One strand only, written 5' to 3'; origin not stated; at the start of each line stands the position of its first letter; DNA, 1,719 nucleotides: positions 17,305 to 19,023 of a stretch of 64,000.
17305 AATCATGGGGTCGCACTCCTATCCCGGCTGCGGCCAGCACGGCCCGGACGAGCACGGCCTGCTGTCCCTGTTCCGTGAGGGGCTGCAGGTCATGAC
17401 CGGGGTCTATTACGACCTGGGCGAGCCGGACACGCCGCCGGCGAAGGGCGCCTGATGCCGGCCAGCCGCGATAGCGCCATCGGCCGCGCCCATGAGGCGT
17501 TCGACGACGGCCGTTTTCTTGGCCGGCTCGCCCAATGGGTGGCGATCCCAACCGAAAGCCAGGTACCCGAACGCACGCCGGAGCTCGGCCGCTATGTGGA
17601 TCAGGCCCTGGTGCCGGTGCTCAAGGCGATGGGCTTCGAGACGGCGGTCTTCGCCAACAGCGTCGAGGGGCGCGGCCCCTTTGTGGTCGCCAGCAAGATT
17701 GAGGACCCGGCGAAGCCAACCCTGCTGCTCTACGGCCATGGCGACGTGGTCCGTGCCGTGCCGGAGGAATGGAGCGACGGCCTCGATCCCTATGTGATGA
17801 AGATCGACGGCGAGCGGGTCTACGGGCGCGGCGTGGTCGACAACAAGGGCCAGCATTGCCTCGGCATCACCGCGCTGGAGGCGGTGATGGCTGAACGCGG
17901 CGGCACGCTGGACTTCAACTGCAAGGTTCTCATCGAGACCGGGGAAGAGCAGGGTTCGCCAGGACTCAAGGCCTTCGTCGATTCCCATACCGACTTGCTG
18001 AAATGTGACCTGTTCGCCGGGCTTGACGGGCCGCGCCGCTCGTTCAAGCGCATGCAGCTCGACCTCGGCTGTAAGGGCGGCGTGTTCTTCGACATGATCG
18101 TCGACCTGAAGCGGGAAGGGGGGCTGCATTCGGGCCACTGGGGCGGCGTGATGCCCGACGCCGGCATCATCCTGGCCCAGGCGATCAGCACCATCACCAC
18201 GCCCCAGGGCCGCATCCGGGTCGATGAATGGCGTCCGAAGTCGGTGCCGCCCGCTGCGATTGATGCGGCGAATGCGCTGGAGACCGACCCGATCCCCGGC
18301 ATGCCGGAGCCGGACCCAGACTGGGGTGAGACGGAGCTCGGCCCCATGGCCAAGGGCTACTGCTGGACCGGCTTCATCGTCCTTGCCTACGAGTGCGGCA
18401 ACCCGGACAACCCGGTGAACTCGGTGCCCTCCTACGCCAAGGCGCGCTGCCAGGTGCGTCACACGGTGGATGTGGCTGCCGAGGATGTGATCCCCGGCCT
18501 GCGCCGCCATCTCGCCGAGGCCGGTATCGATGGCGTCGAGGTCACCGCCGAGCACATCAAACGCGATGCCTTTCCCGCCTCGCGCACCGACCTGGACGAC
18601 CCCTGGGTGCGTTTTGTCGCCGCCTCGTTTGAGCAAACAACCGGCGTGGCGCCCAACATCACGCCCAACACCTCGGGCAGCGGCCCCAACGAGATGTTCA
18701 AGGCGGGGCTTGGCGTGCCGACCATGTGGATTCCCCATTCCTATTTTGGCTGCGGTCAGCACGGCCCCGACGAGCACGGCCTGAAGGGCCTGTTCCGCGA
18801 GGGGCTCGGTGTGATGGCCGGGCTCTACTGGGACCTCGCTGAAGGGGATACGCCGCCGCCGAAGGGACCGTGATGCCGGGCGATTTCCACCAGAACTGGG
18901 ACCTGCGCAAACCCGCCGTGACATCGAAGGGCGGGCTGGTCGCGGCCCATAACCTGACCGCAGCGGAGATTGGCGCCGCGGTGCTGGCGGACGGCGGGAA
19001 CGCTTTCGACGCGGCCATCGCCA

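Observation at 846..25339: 25-kb peptide-uptake and multi-family peptidase/amidohydrolase island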

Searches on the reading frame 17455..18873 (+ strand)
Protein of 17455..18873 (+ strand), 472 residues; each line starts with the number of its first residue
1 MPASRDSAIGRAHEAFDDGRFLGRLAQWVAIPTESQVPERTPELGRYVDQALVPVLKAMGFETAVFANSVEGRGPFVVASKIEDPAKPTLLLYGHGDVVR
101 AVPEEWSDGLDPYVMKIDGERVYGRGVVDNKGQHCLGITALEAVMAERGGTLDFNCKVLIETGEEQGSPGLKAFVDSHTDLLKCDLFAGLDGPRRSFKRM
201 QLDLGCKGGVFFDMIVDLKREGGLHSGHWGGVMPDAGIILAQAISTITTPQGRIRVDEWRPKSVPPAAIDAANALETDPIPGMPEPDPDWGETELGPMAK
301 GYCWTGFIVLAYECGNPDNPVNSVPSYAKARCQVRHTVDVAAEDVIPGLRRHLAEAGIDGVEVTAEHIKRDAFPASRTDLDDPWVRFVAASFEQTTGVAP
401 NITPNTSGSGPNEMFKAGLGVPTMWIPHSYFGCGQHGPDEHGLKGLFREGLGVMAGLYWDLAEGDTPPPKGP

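Call 3: search_protein_families(library=pfam, proteins=[window:17455-18873:+])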
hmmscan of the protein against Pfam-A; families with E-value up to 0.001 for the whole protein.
window:17455-18873:+ (472 aa): 1 family
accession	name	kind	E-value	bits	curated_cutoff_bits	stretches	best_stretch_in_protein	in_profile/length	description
PF01546.33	Peptidase_M20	-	9.9e-20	71.8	24.6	1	91-456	1-202/206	Peptidase family M20/M25/M40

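Call 5: search_protein_families(library=ncbifam, proteins=[window:17455-18873:+], max_evalue=1e-10)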
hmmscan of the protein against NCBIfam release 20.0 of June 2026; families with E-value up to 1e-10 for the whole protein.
window:17455-18873:+ (472 aa): 11 families
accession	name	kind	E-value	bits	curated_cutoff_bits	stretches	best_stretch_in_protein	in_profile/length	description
NF005478.0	PRK07079.1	subfamily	1.8e-159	531.6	330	1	4-465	2-458/469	hypothetical protein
NF006053.0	PRK08201.1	equivalog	3.3e-38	131.8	441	1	21-259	16-248/458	dipeptidase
NF005914.0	PRK07907.1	subfamily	2.1e-36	125.8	300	1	24-398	23-389/456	hypothetical protein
NF005034.0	PRK06446.1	subfamily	1.5e-27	96.5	369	1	67-259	42-229/436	hypothetical protein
NF006579.0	PRK09104.1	subfamily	1.7e-26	93.2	327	1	22-259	21-257/465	hypothetical protein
NF006399.0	PRK08651.1-2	equivalog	1.6e-15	57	381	1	48-177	30-152/405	succinyl-diaminopimelate desuccinylase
TIGR01910.1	DapE-ArgE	subfamily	1.5e-14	54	217.6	1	50-175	25-150/373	ArgE/DapE family deacylase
NF006596.0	PRK09133.1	subfamily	3.3e-14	52.3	349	1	50-226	64-241/474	hypothetical protein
NF005913.0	PRK07906.1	subfamily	2.8e-13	49.3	382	1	55-182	50-174/442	hypothetical protein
NF004809.0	PRK06156.1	equivalog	3.1e-13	49.6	438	1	92-179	167-256/573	dipeptidase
TIGR01880.1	Ac-peptdase-euk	subfamily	9.3e-12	44.3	338.6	0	53-177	39-161/401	N-acyl-aliphatic-L-amino acid amidohydrolase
